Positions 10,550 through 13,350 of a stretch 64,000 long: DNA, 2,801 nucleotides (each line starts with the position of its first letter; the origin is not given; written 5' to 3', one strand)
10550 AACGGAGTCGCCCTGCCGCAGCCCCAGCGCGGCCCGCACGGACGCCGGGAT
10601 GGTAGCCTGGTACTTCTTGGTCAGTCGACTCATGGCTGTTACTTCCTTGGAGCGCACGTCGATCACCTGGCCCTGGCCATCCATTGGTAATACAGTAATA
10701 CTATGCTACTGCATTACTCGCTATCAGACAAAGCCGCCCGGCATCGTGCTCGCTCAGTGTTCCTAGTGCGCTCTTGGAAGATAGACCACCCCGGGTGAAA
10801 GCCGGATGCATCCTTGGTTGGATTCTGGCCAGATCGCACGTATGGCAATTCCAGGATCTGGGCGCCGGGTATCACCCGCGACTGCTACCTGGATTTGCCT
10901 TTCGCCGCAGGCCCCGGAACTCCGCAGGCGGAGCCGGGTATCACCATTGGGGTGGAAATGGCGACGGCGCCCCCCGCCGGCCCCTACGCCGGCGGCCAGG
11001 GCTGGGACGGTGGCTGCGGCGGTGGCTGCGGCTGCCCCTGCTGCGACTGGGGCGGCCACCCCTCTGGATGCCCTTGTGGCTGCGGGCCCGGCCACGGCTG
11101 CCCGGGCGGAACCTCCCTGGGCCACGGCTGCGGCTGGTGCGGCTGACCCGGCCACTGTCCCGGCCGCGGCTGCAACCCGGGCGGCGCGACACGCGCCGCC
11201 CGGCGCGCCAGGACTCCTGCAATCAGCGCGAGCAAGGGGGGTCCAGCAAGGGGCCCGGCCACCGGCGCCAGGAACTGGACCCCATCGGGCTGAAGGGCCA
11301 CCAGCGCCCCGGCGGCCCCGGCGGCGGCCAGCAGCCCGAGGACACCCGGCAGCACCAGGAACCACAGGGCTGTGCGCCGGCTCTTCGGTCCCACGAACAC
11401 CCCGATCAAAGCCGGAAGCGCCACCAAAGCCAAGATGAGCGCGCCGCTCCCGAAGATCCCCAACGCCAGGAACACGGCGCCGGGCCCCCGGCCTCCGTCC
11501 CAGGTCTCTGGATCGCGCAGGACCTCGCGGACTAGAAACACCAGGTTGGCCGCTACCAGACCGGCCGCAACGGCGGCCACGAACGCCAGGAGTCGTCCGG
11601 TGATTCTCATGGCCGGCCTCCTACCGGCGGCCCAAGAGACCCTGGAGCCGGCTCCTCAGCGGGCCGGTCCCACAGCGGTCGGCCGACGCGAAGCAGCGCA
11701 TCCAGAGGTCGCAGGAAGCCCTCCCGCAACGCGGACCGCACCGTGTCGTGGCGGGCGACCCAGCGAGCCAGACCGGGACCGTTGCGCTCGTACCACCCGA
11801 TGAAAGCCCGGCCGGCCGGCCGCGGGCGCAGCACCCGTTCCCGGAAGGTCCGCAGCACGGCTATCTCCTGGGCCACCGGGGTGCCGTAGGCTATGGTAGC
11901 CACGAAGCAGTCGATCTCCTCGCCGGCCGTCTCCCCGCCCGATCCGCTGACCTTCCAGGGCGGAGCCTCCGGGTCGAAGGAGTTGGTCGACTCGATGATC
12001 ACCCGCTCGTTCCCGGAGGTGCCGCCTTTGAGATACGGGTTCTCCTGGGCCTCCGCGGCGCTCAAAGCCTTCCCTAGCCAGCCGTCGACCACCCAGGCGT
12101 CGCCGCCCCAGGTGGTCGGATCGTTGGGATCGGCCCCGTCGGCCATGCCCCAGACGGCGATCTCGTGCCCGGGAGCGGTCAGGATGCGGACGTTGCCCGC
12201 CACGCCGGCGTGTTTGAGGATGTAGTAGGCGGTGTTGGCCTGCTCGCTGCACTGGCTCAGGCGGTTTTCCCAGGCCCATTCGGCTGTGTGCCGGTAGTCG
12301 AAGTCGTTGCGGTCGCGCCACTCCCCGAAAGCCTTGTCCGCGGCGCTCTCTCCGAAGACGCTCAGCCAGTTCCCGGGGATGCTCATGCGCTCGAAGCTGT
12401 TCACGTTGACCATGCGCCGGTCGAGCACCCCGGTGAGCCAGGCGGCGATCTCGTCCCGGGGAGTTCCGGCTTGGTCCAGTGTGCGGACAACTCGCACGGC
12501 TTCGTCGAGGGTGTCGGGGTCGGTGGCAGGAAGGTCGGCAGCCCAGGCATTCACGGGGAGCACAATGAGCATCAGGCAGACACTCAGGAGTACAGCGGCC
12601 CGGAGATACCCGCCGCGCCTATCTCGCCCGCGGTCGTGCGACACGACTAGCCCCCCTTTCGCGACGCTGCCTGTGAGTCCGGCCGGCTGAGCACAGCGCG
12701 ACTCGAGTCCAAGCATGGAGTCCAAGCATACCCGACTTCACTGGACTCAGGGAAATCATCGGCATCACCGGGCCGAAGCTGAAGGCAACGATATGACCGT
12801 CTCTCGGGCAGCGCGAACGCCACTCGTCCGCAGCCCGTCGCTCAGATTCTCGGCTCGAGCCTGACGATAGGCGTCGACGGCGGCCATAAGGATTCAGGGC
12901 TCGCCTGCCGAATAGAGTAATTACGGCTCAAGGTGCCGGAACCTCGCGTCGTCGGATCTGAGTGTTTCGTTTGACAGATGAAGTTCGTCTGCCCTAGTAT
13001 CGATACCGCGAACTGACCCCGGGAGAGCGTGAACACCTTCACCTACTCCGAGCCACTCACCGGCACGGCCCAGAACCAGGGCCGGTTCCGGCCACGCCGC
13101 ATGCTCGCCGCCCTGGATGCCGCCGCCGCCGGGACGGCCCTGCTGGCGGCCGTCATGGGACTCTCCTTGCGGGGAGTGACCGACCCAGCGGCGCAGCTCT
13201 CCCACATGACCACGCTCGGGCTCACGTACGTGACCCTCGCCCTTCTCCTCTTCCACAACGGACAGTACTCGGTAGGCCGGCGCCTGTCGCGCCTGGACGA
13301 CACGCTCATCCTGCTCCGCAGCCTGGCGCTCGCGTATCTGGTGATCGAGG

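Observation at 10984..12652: Operon of a secreted protein carrying an unusual conserved C-terminal domain and a 4-TM membrane protein with a Pro/Gln/Trp-rich tail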

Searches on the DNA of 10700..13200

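Call 95: search_rna_families(source=window, start=10700, end=13200, threshold=evalue, max_evalue=1)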
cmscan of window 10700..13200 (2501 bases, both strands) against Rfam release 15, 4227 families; matches with E-value up to 1: 0.
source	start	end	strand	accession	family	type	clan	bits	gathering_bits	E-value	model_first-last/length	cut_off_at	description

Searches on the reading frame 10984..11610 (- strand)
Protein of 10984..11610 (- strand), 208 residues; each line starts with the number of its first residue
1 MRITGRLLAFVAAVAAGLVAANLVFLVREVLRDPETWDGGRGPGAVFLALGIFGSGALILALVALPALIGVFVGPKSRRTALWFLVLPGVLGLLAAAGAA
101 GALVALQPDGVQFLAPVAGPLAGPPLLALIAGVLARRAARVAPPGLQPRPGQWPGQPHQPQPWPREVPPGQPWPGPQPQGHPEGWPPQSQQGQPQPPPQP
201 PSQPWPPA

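Call 3: search_protein_families(library=ncbifam, proteins=[window:10984-11610:-], max_evalue=1)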
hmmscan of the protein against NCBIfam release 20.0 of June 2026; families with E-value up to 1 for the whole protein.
window:10984-11610:- (208 aa): 1 family
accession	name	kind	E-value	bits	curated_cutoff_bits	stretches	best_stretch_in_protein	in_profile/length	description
NF037996.1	B-4DMT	subfamily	0.13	12.1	100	1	10-76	77-135/139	B-4DMT family transporter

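Call 4: search_protein_families(library=pfam, proteins=[window:10984-11610:-], max_evalue=1)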
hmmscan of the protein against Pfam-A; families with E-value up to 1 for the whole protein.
window:10984-11610:- (208 aa): 0 families

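Call 59: search_protein_families(library=padloc, proteins=[window:10984-11610:-], max_evalue=1)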
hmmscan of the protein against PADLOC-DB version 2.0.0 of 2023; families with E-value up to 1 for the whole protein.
window:10984-11610:- (208 aa): 0 families

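Call 60: search_protein_families(library=phrogs, proteins=[window:10984-11610:-], max_evalue=1)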
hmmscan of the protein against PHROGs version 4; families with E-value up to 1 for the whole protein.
window:10984-11610:- (208 aa): 0 families

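Call 92: list_cluster_members(proteins=[P0001, window:10984-11610:-])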
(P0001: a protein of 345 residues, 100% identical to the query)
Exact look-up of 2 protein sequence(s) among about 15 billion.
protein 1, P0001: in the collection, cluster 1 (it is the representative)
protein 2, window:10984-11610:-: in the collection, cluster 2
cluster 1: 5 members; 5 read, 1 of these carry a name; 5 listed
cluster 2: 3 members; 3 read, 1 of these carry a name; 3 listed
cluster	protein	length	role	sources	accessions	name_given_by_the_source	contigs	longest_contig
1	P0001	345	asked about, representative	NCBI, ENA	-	-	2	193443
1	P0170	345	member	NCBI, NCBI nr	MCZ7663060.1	MAG: hypothetical protein M5U22_09075 [Thermoleophilia bacterium] | hypothetical protein [Thermoleophilia bacterium]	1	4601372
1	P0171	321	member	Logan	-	-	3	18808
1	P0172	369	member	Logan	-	-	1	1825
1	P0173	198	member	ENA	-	-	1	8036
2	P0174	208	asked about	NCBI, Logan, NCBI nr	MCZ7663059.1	MAG: hypothetical protein M5U22_09070 [Thermoleophilia bacterium] | hypothetical protein [Thermoleophilia bacterium]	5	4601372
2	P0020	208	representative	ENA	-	-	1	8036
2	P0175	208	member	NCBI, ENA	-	-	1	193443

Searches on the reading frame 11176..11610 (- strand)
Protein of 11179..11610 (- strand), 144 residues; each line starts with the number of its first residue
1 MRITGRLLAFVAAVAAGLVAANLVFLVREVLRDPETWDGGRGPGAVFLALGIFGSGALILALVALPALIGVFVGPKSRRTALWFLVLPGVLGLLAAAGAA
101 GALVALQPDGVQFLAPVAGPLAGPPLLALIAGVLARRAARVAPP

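Call 21: find_homologous_proteins(query=window:11179-11610:-, max_evalue=0.01)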
Query seq(144 aa) (144 aa): 2 proteins with E <= 0.01 among 8000 candidates.
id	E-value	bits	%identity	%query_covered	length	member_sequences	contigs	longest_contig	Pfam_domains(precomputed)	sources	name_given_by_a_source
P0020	3.7e-74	265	98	100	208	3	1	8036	-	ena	-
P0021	3.4e-38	149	70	75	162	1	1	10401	-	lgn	-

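Call 79: find_homologous_proteins(query=A6, max_evalue=0.001)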
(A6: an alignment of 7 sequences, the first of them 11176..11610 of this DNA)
Query A6 (7 sequences) (145 aa, profile of the alignment): 5 proteins with E <= 0.001 among 8000 candidates.
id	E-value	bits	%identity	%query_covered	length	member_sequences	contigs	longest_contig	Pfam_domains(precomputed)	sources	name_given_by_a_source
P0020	6.4e-55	203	98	100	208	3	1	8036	-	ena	-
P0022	6.4e-48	180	36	93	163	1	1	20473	-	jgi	jgi:hypothetical protein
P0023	5.4e-47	177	35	81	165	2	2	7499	-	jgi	-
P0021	1.2e-46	176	70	74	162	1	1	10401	-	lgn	-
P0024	7.9e-43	164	36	82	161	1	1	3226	-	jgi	-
